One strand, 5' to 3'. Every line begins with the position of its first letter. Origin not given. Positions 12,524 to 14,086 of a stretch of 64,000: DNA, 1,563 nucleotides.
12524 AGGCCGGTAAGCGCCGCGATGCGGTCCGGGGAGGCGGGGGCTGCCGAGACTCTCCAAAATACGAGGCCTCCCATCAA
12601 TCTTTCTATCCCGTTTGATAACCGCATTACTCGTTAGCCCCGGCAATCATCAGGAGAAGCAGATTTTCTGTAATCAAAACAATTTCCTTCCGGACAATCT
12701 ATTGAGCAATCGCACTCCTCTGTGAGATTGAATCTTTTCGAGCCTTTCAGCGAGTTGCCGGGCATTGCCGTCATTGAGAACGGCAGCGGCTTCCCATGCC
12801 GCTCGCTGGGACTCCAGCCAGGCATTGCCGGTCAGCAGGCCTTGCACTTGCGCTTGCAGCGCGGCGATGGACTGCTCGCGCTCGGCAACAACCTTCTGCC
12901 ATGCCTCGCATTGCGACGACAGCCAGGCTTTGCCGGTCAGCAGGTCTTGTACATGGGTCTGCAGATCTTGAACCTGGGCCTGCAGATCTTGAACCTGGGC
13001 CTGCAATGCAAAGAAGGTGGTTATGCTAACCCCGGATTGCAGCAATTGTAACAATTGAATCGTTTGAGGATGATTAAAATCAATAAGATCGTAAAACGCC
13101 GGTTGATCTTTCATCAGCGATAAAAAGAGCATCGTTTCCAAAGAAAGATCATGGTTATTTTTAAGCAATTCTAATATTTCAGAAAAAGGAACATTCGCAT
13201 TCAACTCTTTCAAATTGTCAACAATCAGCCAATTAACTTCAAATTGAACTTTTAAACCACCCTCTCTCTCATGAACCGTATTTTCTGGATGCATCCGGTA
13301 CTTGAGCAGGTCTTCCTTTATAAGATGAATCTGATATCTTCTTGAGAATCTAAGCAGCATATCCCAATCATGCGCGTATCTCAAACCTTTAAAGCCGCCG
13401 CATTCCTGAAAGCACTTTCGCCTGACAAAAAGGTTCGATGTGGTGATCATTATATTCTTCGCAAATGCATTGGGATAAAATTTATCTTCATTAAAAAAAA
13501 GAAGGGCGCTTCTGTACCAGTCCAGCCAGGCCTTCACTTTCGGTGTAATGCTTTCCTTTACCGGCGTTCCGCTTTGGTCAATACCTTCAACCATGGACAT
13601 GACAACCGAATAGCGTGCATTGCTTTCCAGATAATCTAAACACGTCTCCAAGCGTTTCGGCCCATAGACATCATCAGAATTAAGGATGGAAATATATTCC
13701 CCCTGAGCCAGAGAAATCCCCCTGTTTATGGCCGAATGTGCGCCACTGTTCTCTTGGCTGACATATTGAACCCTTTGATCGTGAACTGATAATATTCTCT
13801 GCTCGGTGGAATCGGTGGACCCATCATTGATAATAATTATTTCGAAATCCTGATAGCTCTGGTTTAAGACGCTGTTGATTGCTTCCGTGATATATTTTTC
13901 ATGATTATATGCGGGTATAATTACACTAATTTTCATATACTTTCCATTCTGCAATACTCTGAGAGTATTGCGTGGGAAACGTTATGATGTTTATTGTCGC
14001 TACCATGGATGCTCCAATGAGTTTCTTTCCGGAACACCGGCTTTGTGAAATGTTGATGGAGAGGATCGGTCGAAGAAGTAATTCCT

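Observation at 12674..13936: GT2 with a coiled-coil tail encoded by in-frame 21-bp tandem repeats (one heptad per unit)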

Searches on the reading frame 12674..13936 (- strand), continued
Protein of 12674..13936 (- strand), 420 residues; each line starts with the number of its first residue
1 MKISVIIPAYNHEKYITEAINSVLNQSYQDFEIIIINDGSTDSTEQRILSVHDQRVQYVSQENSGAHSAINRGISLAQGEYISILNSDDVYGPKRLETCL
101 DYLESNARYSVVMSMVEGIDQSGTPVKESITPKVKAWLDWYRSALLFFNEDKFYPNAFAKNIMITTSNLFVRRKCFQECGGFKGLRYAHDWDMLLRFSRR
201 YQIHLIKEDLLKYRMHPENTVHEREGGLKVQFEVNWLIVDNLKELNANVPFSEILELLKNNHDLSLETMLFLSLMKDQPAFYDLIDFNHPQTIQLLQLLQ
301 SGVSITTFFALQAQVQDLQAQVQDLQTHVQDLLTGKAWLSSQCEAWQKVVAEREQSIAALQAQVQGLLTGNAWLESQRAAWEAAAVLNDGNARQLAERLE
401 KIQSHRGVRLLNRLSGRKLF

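Call 45: find_encoding_contigs(protein=P0025, flank=10000, max_places=1)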
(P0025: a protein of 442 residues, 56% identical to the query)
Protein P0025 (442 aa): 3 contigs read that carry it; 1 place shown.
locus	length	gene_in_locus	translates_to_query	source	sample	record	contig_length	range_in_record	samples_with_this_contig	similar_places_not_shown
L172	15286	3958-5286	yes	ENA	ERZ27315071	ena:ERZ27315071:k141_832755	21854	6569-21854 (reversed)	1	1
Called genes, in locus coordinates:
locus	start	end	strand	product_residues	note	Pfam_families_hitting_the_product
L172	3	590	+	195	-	?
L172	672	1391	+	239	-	PF10411:DsbC_N, PF13098:Thioredoxin_2 (weak), PF13462:Thioredoxin_4 (faint), PF01323:DSBA (weak)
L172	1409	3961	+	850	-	PF04230:PS_pyruv_trans (faint)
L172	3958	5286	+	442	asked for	PF00535:Glycos_transf_2, PF10111:Glyco_tranf_2_2, PF13641:Glyco_tranf_2_3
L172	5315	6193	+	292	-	PF08003:Methyltransf_9, PF13489:Methyltransf_23, PF13847:Methyltransf_31, PF08241:Methyltransf_11 (faint)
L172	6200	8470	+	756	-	PF00535:Glycos_transf_2, PF10111:Glyco_tranf_2_2, PF13641:Glyco_tranf_2_3 (weak), PF13632:Glyco_trans_2_3 (weak), PF13439:Glyco_transf_4, PF00534:Glycos_transf_1, PF13524:Glyco_trans_1_2, PF13692:Glyco_trans_1_4, +1 more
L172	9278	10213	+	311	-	PF01073:3Beta_HSD, PF01370:Epimerase, PF02719:Polysacc_synt_2, PF04321:RmlD_sub_bind, PF05368:NmrA, PF13460:NAD_binding_10, PF16363:GDP_Man_Dehyd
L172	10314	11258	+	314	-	PF01073:3Beta_HSD, PF01370:Epimerase, PF02719:Polysacc_synt_2 (faint), PF04321:RmlD_sub_bind, PF13460:NAD_binding_10, PF16363:GDP_Man_Dehyd, PF07993:NAD_binding_4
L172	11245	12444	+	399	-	PF13579:Glyco_trans_4_4, PF20706:GT4-conflict (weak), PF00534:Glycos_transf_1, PF13692:Glyco_trans_1_4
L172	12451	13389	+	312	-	PF01073:3Beta_HSD, PF01370:Epimerase, PF04321:RmlD_sub_bind, PF05368:NmrA, PF13460:NAD_binding_10, PF16363:GDP_Man_Dehyd, PF02719:Polysacc_synt_2 (weak), PF07993:NAD_binding_4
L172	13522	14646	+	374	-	PF00953:Glycos_transf_4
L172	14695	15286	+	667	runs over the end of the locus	PF13727:CoA_binding_3, PF00899:ThiF (faint), PF17836:PglD_N (faint), PF01073:3Beta_HSD, PF01370:Epimerase, PF02719:Polysacc_synt_2, PF04321:RmlD_sub_bind, PF16363:GDP_Man_Dehyd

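Call 49: predict_structure(alignment_id=A1)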
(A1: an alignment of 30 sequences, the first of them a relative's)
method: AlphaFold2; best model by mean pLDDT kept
length: 420 residues; sequences in the alignment: 30
mean_pLDDT: 76.6   pTM: 0.65
mean pLDDT of the five models: 76.6, 66.6, 65.4, 63.3, 54.3
residues with pLDDT >= 90: 95; 70-90: 191; 50-70: 118; < 50: 16
segments of 3 or more residues with pLDDT < 50: 219-222, 387-393
pLDDT, mean of each block of 10 residues (from residue 1): 92 86 96 89 85 94 82 93 92 96 94 88 75 72 72 55 71 88 78 81 89 70 68 85 65 67 76 85 86 80 55 68 78 77 72 69 62 61 50 55 61 57
secondary structure, 60 per line:
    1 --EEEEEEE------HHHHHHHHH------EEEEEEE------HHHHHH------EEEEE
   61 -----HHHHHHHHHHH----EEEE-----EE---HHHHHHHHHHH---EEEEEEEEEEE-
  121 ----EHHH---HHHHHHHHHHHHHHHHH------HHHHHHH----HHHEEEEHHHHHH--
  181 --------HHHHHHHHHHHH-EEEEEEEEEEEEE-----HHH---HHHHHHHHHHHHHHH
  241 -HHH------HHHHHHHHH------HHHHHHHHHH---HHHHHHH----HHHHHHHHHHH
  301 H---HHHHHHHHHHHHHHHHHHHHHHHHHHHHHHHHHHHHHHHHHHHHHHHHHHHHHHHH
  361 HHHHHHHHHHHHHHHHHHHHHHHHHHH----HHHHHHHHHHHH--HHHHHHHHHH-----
elements in order: E3-9 H16-24 E31-37 H44-49 E56-60 H66-76 E81-84 H95-105 E109-119 H132-148 H155-161 E169-172 H173-178 H189-200 E202-214 H226-240 H251-259 H266-275 H279-285 H290-301 H305-387 H392-403 H406-415

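Call 60: fold_search(model_id=the predicted structure, library=pdb)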
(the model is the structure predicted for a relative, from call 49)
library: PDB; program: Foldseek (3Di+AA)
matches with E <= 10: 1185; with E <= 0.001: 379
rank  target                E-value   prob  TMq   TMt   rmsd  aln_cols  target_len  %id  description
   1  9omk_B                4.0e-16  1.00  0.45  0.72   6.9       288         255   19  WrtF fucosyltransferase - trisaccharide acceptor (released 2025-10-29)
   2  9oml_B                4.5e-16  1.00  0.46  0.68   9.6       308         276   20  WrtF fucosyltransferase - acetylated trisaccharide acceptor (released 2025-10-29)
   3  9omh_A                5.7e-16  1.00  0.45  0.68   9.8       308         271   21  WrtF fucosyltransferase - Apo (released 2025-10-29)
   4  6p61_C                6.1e-16  1.00  0.40  0.86   4.2       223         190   25  Structure of a Glycosyltransferase from Leptospira borgpetersenii serovar Hardjo-bovis (strain JB197) (released 2019-07-10)
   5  5hea_A                8.2e-16  1.00  0.47  0.69   7.0       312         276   22  CgT structure in hexamer (released 2016-08-31)
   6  9omn_B                8.2e-16  1.00  0.45  0.68   9.8       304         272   19  WrtF fucosyltransferase - GDP-2-deoxy-2-fluoro-beta-L-fucose (released 2025-10-29)
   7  6p61_B                9.2e-16  1.00  0.40  0.86   3.6       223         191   25  Structure of a Glycosyltransferase from Leptospira borgpetersenii serovar Hardjo-bovis (strain JB197) (released 2019-07-10)
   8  2z86_B                1.0e-15  1.00  0.49  0.35   4.7       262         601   24  Crystal structure of chondroitin polymerase from Escherichia coli strain K4 (K4CP) complexed with UDP-GlcUA and UDP (released 2008-09-16)
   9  1h7l                  1.0e-15  1.00  0.42  0.71   3.9       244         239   21  dTDP-MAGNESIUM COMPLEX OF SPSA FROM BACILLUS SUBTILIS (released 2001-12-13)
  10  1qg8                  1.1e-15  1.00  0.41  0.71   3.3       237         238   22  NATIVE (MAGNESIUM-CONTAINING) SPSA FROM BACILLUS SUBTILIS (released 2000-04-21)
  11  1h7q                  1.2e-15  1.00  0.42  0.71   3.8       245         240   21  dTDP-MANGANESE COMPLEX OF SPSA FROM BACILLUS SUBTILIS (released 2001-12-13)
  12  9omh_B                1.7e-15  1.00  0.45  0.68   6.8       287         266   20  WrtF fucosyltransferase - Apo (released 2025-10-29)
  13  9omh_D                2.0e-15  1.00  0.44  0.66  10.2       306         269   20  WrtF fucosyltransferase - Apo (released 2025-10-29)
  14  9omm_A                2.4e-15  1.00  0.45  0.71   6.9       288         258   18  WrtF fucosyltransferase - tetrasaccharide product (released 2025-10-29)
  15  2z86_C                2.7e-15  1.00  0.49  0.34   3.2       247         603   26  Crystal structure of chondroitin polymerase from Escherichia coli strain K4 (K4CP) complexed with UDP-GlcUA and UDP (released 2008-09-16)
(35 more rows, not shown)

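Call 88: search_protein_families(library=ncbifam, proteins=[window:12677-13936:-], max_evalue=0.00001)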
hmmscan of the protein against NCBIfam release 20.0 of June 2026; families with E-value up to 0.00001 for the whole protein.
window:12677-13936:- (420 aa): 21 families
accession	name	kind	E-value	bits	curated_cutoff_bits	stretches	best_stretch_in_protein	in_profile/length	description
NF047683.1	TeichurnBiosyTuaG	equivalog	7.8e-28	97.8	400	1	2-131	7-138/252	teichuronic acid biosynthesis protein TuaG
NF053739.1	GlytfEpsEBac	equivalog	1.2e-23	83.5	450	1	2-124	2-128/265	glycosyltransferase EpsE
NF007482.0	PRK10073.1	equivalog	1.4e-22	80.1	423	1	2-103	7-110/334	glycosyltransferase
NF041875.1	EPS_EpsD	equivalog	8.5e-22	78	370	1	3-200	1-192/325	exopolysaccharide biosynthesis glycosyltransferase EpsD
TIGR03937.1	PgaC_IcaA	equivalog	2.7e-21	76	422.3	1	2-112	46-159/407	poly-beta-1,6-N-acetyl-D-glucosamine synthase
TIGR04017.1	WcaA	equivalog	4.5e-18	65.8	495.75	1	3-201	7-192/279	colanic acid biosynthesis glycosyltransferase WcaA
NF050050.1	ProtGlycPglI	equivalog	4.6e-18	65.6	500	1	2-113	3-116/306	GalNAc(5)-diNAcBac-PP-undecaprenol beta-1,3-glucosyltransferase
TIGR04283.1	glyco_like_mftF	equivalog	1.8e-17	63.7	182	1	3-100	1-93/221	TIGR04283 family arsenosugar biosynthesis glycosyltransferase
NF007453.0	PRK10018.1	equivalog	2e-17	63.8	382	1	3-199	8-191/280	colanic acid biosynthesis glycosyltransferase WcaA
TIGR03965.1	mycofact_glyco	equivalog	2.9e-16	59.4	280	1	2-199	75-265/467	mycofactocin biosynthesis glycosyltransferase MftF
NF041394.1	GtaseAglG_Halo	equivalog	8.3e-15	54.8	440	1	1-117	1-121/304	glucosyl-dolichyl phosphate glucuronosyltransferase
NF047588.1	GlcsyltransPgfSStrep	equivalog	2.1e-12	46.9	500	1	1-103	1-110/308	glycosyltransferase PgfS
TIGR04009.1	wcaE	equivalog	8.3e-11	41.6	369.2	1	1-93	1-97/248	colanic acid biosynthesis glycosyltransferase WcaE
NF038299.1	EPS_HpsN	equivalog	9.1e-11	41.3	425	1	2-91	2-93/317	hormogonium polysaccharide biosynthesis glycosyltransferase HpsN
TIGR04440.1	glyco_TIGR04440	domain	1.1e-10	41.7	70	1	3-115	2-118/215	TIGR00180 family glycosyltransferase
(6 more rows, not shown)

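Call 89: search_protein_families(library=pfam, proteins=[L171:2797-4071:+, L169:8782-10011:+, L172:1409-3961:+], max_evalue=0.001)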
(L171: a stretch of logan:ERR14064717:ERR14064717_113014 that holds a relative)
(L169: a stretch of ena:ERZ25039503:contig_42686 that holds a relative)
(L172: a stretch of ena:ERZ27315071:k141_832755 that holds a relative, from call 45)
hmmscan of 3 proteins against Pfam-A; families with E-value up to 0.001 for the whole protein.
L171:2797-4071:+ (424 aa): 2 families
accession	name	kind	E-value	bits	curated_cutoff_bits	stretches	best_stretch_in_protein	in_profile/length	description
PF04102.17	SlyX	-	9.6e-05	23.4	30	0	297-334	3-40/67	SlyX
PF08614.16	ATG16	-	9.6e-05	23.1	33.7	1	282-349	87-154/200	Autophagy protein 16 (ATG16)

L169:8782-10011:+ (409 aa): 19 families
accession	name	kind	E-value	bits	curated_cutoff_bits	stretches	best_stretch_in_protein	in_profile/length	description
PF12329.13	TMF_DNA_bd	-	7.1e-10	39.2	35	0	279-352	5-71/74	TATA element modulatory factor 1 DNA binding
PF04102.17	SlyX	-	9.8e-10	39.4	30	0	190-226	19-55/67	SlyX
PF16808.10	PKcGMP_CC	-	7e-09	35.6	35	0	281-302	3-24/35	Coiled-coil N-terminus of cGMP-dependent protein kinase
PF08614.16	ATG16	-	1.4e-07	32.3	33.7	0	200-282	72-154/200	Autophagy protein 16 (ATG16)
PF01519.22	DUF16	-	2.2e-07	31.8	40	0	184-233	30-79/104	Protein of unknown function DUF16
PF18504.6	Csm1_N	-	2.6e-06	28.1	26.3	0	277-308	32-63/70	Csm1 N-terminal domain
PF08647.16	BRE1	-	6.5e-06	26.6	27.9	0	192-266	7-81/95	BRE1 E3 ubiquitin ligase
PF13166.12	AAA_13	-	1.1e-05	24.9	36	1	130-283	305-462/713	AAA domain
PF08702.15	Fib_alpha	-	1.7e-05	25.5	29.9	0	194-241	80-127/143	Fibrinogen alpha/beta chain family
PF10174.14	Cast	-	2.1e-05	23.5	29.1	1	131-336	365-566/766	RIM-binding protein of the cytomatrix active zone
PF21928.1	XLF_CC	-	3.2e-05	24.1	27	0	279-302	15-38/53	XLF protein coiled-coil region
PF21508.2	MenC_N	-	5.4e-05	23.7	27.3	0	230-269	15-54/94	MenC, N-terminal domain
PF06810.17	Phage_scaffold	-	0.00017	22.1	35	0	280-325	35-81/170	Phage capsid assembly scaffolding protein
PF10186.14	ATG14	-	0.00036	20.2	33.2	0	245-362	38-156/347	Vacuolar sorting 38 and autophagy-related subunit 14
PF16046.10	FAM76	-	0.00046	20.1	28.5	0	199-292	207-294/298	FAM76 protein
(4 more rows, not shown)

L172:1409-3961:+ (850 aa): 2 families
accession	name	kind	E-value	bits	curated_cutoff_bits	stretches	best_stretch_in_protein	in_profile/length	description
PF04230.19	PS_pyruv_trans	-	1.2e-05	25.8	25.3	1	72-183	122-276/280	Polysaccharide pyruvyl transferase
PF00535.33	Glycos_transf_2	-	0.00041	20.8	23.3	1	479-523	3-50/168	Glycosyl transferase family 2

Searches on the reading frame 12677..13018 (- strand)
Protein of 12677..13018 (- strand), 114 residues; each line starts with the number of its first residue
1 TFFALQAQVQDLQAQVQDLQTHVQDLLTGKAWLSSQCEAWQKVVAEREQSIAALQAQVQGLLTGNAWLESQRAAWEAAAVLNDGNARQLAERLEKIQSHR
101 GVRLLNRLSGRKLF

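Call 17: find_homologous_proteins(query=window:12677-13009:-, max_evalue=0.001)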
Query seq(111 aa) (111 aa): 4 proteins with E <= 0.001 among 430 candidates.
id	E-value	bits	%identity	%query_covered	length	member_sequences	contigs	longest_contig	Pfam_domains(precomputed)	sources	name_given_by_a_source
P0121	1.5e-24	104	79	61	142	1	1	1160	-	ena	-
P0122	1.7e-20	91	53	86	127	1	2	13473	-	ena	-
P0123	8.8e-20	88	61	86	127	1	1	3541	-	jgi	-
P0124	6.7e-10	57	52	65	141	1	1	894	-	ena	-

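Call 19: find_encoding_contigs(protein=P0122, flank=10000, max_places=4)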
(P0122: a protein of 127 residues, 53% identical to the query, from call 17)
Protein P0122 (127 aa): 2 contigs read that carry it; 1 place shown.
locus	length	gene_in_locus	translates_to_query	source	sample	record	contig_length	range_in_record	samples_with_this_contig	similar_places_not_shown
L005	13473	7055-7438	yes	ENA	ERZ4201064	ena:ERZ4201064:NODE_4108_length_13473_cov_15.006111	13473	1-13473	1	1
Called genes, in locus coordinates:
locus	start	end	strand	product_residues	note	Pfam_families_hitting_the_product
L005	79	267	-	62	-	-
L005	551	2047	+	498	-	-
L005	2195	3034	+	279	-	-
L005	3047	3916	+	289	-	PF01061:ABC2_membrane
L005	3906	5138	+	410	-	PF00005:ABC_tran, PF14524:Wzt_C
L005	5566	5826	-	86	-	-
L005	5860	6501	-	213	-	-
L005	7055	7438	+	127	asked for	-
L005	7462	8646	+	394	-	PF01757:Acyl_transf_3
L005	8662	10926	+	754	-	PF00535:Glycos_transf_2, PF10111:Glyco_tranf_2_2 (weak), PF13641:Glyco_tranf_2_3 (weak), PF10111:Glyco_tranf_2_2 (weak), PF13439:Glyco_transf_4, PF00534:Glycos_transf_1, PF13524:Glyco_trans_1_2 (weak), PF13692:Glyco_trans_1_4, +1 more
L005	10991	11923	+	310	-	PF01073:3Beta_HSD, PF01370:Epimerase, PF02719:Polysacc_synt_2, PF04321:RmlD_sub_bind, PF05368:NmrA (weak), PF13460:NAD_binding_10, PF16363:GDP_Man_Dehyd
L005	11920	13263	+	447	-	PF13439:Glyco_transf_4, PF13579:Glyco_trans_4_4, PF00534:Glycos_transf_1, PF13692:Glyco_trans_1_4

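Call 71: search_protein_representatives(protein=window:12677-13018:-)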
Query: 114 residues. Proteins with E-value up to 0.001 (for the whole library): 88; up to 1e-10: 16; up to 1e-30: 5. The best 88 are listed.
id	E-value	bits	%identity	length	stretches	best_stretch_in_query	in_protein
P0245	5.1e-51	187.1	65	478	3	15-114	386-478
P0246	6.4e-48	177.1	55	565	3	11-80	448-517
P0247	3.5e-45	168.4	58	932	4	16-83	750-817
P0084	1.7e-37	143.7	53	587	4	13-114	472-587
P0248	1.1e-32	128.2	44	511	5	15-79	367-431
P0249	1.8e-29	117.9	56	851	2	16-113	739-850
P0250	3.9e-27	110.4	67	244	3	32-79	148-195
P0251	1.3e-26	108.7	62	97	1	19-114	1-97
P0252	2.5e-26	107.8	30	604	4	15-98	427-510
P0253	1.5e-22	95.7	44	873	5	13-97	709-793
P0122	6.5e-21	90.4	59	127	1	16-114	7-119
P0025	1.1e-20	89.7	50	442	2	17-114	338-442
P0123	2.8e-20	88.4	65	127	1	17-114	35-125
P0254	4.3e-20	87.8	46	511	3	24-97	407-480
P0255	5.1e-15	71.5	26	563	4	15-98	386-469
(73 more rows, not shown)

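Call 73: search_protein_families(library=pfam, alignment_id=A2, max_evalue=0.00001)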
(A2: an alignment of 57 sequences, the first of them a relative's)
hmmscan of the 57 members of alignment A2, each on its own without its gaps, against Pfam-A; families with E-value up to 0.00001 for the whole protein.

A. member 1, P0245 (478 aa): 3 families
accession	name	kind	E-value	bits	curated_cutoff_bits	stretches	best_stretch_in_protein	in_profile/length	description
PF00535.33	Glycos_transf_2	-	1e-34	120.3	23.3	1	89-207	1-116/168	Glycosyl transferase family 2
PF10111.15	Glyco_tranf_2_2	-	7.9e-11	42.4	27.3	1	89-194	1-106/276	Glycosyltransferase like family 2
PF13641.12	Glyco_tranf_2_3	-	8.1e-06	26.4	27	0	88-191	3-108/230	Glycosyltransferase like family 2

B. families by the number of members that match (of 57 scanned): 90 families (the first 25 are shown)
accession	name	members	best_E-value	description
PF00535.33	Glycos_transf_2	12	1.6e-35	Glycosyl transferase family 2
PF13489.12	Methyltransf_23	11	1.8e-48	Methyltransferase domain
PF08241.18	Methyltransf_11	11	3.2e-35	Methyltransferase domain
PF13649.12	Methyltransf_25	10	1.7e-31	Methyltransferase domain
PF10111.15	Glyco_tranf_2_2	10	3.3e-18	Glycosyltransferase like family 2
PF13641.12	Glyco_tranf_2_3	10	5.3e-17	Glycosyltransferase like family 2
PF08242.18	Methyltransf_12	9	1.5e-29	Methyltransferase domain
PF13847.12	Methyltransf_31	9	2.5e-25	Methyltransferase domain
PF13632.12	Glyco_trans_2_3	6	4.8e-12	Glycosyl transferase family group 2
PF07021.18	MetW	6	3.4e-11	Methionine biosynthesis protein MetW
PF00534.26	Glycos_transf_1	5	5e-33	Glycosyl transferases group 1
PF13692.12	Glyco_trans_1_4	5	7.8e-28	Glycosyl transferases group 1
PF13469.12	Sulfotransfer_3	4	2.8e-15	Sulfotransferase family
PF13439.12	Glyco_transf_4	3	1.4e-18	Glycosyltransferase Family 4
PF13524.12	Glyco_trans_1_2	3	2.5e-10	Glycosyl transferase-like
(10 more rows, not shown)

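Call 89: search_protein_families(library=pfam, proteins=[L005:5140-6930:+], max_evalue=0.001)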
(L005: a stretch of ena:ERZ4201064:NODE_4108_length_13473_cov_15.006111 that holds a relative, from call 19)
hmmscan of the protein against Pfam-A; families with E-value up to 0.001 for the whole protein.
L005:5140-6930:+ (597 aa): 16 families
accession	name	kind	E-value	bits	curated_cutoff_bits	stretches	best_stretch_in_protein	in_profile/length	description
PF13489.12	Methyltransf_23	-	1.4e-42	145.7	27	2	101-251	10-159/164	Methyltransferase domain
PF08241.18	Methyltransf_11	-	5.6e-31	107.5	21.2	2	334-429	1-95/95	Methyltransferase domain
PF13649.12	Methyltransf_25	-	1.5e-27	96.6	27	2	333-425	1-97/97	Methyltransferase domain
PF08242.18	Methyltransf_12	-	4.1e-26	92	30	2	334-427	1-98/98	Methyltransferase domain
PF13847.12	Methyltransf_31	-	4.1e-19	69.1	27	1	329-439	3-114/145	Methyltransferase domain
PF02353.26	CMAS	-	8.4e-14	52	27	2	325-431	58-166/273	Mycolic acid cyclopropane synthetase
PF08003.17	Methyltransf_9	-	3.1e-10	40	23.8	1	329-431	115-219/315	Protein of unknown function (DUF1698)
PF05175.20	MTS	-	7e-09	36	23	1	328-429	30-138/170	Methyltransferase small domain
PF05401.17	NodS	-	1.9e-07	31.6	24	1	320-433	30-148/201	Nodulation protein S (NodS)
PF05724.17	TPMT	-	2.5e-07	31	26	1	317-377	25-86/218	Thiopurine S-methyltransferase (TPMT)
PF07021.18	MetW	-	7.3e-07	29.4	21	0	115-190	16-94/193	Methionine biosynthesis protein MetW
PF01135.25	PCMT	-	1.1e-05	25.8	20.3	1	325-369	69-116/210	Protein-L-isoaspartate(D-aspartate) O-methyltransferase (PCMT)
PF01728.25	FtsJ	-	3.3e-05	24.3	24.1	0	327-469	19-162/181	FtsJ-like methyltransferase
PF06325.19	PrmA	-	0.00012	22.1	22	0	323-371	155-204/296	Ribosomal protein L11 methyltransferase (PrmA)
PF13679.12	Methyltransf_32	-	0.00046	20.6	27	0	329-375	25-77/143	Methyltransferase domain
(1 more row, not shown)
